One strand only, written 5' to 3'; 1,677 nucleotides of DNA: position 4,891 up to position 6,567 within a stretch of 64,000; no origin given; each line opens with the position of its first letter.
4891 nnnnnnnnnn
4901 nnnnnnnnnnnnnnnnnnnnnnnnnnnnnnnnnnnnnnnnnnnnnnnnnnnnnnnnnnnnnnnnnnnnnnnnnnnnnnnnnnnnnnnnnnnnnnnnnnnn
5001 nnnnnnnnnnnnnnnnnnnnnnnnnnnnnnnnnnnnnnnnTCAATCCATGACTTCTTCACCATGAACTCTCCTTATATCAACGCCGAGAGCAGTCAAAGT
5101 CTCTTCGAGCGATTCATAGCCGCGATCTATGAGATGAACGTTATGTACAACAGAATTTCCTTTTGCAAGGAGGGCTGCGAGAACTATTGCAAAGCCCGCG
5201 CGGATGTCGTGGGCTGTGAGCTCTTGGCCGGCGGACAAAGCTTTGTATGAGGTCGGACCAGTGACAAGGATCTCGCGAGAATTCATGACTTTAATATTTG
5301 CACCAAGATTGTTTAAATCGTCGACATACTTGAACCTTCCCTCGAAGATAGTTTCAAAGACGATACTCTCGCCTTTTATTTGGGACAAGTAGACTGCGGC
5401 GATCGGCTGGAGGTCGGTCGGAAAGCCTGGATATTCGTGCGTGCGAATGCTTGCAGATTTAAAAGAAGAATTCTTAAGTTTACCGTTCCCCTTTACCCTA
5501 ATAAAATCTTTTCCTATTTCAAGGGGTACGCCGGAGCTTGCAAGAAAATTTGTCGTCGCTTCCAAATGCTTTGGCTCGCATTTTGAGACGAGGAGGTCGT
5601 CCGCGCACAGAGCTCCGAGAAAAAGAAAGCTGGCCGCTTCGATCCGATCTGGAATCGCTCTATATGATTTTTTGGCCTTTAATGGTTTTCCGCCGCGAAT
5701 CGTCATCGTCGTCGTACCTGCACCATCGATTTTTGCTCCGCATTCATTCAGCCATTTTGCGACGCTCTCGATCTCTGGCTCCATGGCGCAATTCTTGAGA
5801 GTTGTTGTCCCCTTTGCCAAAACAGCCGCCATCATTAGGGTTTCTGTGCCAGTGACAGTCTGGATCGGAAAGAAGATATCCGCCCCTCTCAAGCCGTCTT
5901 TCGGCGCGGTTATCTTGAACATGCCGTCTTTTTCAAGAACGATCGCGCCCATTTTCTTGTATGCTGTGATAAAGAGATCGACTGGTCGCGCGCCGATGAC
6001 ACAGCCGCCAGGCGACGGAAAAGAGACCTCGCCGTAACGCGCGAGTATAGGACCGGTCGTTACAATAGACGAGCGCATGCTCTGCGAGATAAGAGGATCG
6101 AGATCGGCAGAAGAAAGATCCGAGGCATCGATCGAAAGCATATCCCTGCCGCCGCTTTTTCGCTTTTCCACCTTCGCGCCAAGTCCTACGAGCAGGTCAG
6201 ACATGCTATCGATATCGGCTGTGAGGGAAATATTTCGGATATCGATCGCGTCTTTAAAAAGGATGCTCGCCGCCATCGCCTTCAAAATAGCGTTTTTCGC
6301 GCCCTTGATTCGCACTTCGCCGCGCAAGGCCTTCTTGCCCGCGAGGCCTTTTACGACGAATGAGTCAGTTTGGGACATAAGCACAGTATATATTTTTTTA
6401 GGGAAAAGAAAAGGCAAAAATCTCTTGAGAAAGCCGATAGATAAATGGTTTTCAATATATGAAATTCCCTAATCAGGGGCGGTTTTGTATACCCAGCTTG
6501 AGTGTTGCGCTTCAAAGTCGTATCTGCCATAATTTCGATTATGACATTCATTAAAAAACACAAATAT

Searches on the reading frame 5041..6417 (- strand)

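Call 20: search_protein_families(library=pfam, proteins=[window:5041-6417:-], max_evalue=0.0001)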
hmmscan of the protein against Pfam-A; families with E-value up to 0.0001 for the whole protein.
window:5041-6417:- (458 aa): 1 family
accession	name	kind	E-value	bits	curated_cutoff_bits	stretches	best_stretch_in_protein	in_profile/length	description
PF00275.25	EPSP_synthase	-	9.7e-68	229.2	22.8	1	27-441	3-417/417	EPSP synthase (3-phosphoshikimate 1-carboxyvinyltransferase)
